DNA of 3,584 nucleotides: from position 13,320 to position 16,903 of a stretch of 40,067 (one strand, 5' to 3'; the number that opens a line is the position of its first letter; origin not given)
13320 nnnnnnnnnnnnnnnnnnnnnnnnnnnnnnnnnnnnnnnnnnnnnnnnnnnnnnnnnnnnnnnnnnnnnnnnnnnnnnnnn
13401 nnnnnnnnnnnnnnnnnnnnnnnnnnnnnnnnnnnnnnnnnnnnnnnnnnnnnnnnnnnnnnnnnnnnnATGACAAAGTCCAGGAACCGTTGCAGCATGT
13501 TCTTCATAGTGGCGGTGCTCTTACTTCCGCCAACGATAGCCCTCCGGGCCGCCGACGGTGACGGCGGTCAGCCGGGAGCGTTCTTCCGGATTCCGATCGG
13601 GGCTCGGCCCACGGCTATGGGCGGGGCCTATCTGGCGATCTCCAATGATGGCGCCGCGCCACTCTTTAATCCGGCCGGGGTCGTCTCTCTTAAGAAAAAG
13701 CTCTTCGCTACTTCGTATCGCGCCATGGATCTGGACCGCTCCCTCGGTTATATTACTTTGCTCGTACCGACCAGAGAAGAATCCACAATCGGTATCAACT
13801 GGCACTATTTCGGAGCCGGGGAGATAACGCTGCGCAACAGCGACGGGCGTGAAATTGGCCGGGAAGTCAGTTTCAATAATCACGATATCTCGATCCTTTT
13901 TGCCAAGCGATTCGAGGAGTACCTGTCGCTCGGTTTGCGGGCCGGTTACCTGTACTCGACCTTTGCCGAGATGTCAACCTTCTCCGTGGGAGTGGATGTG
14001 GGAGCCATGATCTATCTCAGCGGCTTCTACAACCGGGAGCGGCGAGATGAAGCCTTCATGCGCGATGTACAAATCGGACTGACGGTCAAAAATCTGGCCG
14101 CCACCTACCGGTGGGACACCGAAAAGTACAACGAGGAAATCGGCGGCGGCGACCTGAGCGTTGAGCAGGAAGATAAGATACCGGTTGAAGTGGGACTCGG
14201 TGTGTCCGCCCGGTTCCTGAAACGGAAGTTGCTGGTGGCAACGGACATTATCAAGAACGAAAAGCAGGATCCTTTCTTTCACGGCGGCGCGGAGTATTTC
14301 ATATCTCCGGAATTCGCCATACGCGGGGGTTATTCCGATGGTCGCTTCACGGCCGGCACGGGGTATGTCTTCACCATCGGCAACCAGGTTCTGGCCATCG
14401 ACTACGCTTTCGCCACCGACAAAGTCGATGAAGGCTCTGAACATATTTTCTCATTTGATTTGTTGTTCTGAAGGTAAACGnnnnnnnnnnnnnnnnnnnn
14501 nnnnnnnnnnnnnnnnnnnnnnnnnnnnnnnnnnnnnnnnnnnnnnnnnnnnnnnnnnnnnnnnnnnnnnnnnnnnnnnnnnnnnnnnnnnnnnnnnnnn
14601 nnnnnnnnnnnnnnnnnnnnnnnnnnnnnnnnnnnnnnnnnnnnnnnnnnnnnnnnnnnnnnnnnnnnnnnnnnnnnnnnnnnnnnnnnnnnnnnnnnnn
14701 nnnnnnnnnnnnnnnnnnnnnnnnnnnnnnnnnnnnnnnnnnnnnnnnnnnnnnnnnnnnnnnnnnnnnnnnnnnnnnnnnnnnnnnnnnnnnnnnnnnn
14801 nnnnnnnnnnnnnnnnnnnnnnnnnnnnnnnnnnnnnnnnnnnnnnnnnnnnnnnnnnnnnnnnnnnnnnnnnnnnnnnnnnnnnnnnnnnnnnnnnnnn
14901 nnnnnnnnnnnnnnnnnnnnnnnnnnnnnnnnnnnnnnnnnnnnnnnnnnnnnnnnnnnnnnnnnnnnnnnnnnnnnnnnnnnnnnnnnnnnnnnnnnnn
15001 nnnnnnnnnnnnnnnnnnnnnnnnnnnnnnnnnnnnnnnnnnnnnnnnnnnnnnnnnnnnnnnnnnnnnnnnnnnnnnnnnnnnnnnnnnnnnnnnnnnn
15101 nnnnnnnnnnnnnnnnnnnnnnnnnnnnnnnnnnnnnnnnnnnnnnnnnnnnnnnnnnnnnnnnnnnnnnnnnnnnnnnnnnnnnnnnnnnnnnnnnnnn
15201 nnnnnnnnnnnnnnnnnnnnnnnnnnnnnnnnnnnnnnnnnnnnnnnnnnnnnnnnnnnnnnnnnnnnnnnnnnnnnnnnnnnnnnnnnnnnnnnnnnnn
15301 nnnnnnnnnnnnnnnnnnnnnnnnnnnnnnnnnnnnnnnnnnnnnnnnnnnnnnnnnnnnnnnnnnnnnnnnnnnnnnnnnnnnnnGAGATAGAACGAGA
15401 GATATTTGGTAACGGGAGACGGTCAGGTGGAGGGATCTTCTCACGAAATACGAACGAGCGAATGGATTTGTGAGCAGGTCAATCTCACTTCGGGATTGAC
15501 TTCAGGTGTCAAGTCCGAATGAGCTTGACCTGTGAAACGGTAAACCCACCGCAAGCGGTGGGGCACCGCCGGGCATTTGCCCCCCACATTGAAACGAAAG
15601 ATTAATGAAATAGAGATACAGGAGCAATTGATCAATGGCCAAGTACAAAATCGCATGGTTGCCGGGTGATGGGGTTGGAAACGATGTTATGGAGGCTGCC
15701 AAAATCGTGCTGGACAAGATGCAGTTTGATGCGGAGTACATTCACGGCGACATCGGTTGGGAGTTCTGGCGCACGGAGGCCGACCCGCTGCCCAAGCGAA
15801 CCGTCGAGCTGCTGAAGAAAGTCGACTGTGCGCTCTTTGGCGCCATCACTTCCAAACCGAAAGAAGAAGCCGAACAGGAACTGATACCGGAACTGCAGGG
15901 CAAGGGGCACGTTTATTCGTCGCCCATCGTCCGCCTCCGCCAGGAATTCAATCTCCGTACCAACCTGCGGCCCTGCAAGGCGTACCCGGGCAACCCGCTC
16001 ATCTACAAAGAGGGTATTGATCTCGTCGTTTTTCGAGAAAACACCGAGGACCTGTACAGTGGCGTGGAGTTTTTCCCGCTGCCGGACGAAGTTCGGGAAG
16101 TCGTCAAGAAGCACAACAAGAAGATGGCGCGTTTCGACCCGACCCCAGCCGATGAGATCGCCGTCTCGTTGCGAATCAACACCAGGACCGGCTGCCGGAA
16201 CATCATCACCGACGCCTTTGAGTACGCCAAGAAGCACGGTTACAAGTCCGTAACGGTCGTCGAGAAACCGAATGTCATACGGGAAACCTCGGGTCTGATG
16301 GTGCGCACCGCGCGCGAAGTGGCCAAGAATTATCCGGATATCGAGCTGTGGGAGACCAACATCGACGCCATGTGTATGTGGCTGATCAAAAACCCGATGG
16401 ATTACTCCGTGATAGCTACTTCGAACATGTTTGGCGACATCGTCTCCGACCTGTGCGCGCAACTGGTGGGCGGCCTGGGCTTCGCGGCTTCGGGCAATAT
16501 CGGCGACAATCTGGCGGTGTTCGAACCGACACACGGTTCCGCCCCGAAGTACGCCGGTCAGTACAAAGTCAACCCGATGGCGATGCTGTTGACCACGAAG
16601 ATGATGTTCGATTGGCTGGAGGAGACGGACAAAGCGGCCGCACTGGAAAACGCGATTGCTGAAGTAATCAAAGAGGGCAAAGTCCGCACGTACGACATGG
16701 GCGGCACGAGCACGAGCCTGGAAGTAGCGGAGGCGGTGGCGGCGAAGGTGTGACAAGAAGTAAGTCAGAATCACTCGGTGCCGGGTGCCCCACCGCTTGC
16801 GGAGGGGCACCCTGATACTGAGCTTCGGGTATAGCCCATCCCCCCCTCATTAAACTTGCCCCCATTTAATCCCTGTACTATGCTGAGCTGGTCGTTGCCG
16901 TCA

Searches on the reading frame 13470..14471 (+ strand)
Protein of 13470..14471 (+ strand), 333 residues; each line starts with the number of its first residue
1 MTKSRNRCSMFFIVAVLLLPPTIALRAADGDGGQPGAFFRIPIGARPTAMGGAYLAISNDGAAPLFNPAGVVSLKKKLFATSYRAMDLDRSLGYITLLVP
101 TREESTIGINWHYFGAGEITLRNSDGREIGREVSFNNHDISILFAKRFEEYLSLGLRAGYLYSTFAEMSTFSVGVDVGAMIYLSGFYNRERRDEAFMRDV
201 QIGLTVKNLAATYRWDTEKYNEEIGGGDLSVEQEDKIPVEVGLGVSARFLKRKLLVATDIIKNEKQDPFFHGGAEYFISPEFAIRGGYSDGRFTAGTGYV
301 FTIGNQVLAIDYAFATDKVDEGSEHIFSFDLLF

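Call 10: search_protein_families(library=pfam, proteins=[window:13470-14471:+], max_evalue=0.00001)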
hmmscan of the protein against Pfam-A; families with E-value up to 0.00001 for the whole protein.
window:13470-14471:+ (333 aa): 1 family
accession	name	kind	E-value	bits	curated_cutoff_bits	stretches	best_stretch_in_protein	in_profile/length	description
PF19572.5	PorV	-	2.9e-06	27.4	27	1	38-218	15-201/243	Type IX secretion system protein PorV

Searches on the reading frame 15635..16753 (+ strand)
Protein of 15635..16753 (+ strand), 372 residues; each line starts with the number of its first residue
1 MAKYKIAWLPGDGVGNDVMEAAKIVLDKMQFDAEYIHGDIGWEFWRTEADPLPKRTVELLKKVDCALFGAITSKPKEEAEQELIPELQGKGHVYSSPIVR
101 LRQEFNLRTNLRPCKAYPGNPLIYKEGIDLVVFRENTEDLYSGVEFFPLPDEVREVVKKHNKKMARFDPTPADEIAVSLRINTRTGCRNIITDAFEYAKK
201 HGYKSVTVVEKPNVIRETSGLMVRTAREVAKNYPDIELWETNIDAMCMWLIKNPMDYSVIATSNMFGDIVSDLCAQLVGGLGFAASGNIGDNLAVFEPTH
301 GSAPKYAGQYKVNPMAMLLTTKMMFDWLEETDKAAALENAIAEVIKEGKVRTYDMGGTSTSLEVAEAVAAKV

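Call 11: search_protein_families(library=pfam, proteins=[window:15635-16753:+], max_evalue=0.00001)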
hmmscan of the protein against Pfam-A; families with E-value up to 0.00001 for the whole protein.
window:15635-16753:+ (372 aa): 1 family
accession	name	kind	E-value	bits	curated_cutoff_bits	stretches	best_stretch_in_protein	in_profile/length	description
PF00180.25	Iso_dh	-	1e-85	288.5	27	1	5-366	1-343/348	Isocitrate/isopropylmalate dehydrogenase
